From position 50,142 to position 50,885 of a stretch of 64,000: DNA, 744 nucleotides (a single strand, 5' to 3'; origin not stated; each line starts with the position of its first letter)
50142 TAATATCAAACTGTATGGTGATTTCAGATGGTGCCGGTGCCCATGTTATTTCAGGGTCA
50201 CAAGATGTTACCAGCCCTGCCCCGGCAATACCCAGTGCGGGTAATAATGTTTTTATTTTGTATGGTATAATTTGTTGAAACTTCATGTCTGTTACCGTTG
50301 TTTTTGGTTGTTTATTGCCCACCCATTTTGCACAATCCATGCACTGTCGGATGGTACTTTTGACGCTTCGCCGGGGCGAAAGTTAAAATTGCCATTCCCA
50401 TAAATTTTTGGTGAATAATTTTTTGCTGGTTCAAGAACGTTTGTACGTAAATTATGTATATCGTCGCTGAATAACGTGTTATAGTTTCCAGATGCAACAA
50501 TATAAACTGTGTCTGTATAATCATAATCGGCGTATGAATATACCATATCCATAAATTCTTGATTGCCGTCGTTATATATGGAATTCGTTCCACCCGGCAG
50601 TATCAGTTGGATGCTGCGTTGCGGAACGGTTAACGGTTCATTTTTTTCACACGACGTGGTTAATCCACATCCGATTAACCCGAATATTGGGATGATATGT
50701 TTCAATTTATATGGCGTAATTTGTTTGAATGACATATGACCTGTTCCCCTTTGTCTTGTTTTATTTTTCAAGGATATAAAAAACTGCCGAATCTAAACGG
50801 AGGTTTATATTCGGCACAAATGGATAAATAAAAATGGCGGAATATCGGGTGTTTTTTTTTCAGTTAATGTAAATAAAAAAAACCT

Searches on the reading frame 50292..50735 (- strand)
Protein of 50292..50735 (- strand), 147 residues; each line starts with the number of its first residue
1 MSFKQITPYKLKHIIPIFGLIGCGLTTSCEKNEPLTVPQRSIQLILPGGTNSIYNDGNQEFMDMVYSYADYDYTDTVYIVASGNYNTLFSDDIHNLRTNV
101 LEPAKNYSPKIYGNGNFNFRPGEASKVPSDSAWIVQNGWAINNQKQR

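Call 22: find_encoding_contigs(protein=window:50292-50735:-, flank=3000, max_places=10)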
Protein window:50292-50735:- (147 aa): 23 contigs read that carry it; 10 places shown.
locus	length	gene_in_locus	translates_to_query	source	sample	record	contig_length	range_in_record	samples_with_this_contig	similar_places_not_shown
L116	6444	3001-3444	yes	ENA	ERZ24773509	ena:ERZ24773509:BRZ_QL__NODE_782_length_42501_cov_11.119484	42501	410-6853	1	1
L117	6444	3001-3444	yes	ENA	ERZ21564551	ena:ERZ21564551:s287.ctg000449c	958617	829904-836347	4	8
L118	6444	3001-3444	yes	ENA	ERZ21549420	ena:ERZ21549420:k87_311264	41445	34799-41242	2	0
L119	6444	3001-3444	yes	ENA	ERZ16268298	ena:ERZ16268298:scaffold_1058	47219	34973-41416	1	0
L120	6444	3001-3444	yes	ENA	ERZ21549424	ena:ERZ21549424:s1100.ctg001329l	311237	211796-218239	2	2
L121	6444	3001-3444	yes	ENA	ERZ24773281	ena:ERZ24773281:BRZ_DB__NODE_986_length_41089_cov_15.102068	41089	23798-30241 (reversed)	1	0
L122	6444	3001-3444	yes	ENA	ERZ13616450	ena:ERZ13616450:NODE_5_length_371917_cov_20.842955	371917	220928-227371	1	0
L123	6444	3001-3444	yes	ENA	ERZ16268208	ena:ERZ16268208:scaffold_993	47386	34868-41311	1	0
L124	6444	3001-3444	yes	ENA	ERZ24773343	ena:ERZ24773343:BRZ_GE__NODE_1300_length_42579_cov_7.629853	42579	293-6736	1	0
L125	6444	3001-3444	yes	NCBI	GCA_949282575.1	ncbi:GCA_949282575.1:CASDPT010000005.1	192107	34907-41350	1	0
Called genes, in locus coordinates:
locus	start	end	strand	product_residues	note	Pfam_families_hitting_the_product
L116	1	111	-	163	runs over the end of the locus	PF04191:PEMT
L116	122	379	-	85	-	-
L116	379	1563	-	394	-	PF01476:LysM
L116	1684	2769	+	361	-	PF00365:PFK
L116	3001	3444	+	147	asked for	-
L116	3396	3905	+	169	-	-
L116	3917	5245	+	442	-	-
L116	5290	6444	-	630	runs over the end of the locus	PF00012:HSP70, PF06723:MreB_Mbl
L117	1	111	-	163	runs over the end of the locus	PF04191:PEMT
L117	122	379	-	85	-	-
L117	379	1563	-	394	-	PF01476:LysM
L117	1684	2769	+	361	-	PF00365:PFK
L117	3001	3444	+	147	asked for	-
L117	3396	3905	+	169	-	-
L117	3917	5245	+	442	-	-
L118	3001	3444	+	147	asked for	-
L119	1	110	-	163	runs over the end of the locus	PF04191:PEMT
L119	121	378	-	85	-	-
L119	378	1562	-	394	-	PF01476:LysM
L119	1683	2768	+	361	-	PF00365:PFK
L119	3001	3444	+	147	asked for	-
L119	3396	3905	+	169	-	-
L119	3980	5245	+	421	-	-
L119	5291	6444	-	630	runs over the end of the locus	PF00012:HSP70, PF06723:MreB_Mbl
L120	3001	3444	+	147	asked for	-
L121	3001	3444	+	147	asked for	-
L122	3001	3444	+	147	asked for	-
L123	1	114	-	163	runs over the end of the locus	PF04191:PEMT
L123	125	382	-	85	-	-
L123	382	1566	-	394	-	PF01476:LysM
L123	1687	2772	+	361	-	PF00365:PFK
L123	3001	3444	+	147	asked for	-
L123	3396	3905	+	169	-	-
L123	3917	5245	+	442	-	-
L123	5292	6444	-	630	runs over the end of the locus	PF00012:HSP70, PF06723:MreB_Mbl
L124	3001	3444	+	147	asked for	-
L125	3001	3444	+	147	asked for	-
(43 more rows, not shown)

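Call 71: search_protein_families(library=pfam, proteins=[window:50292-50735:-], max_evalue=0.1)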
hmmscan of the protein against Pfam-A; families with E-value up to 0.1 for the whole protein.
window:50292-50735:- (147 aa): 0 families
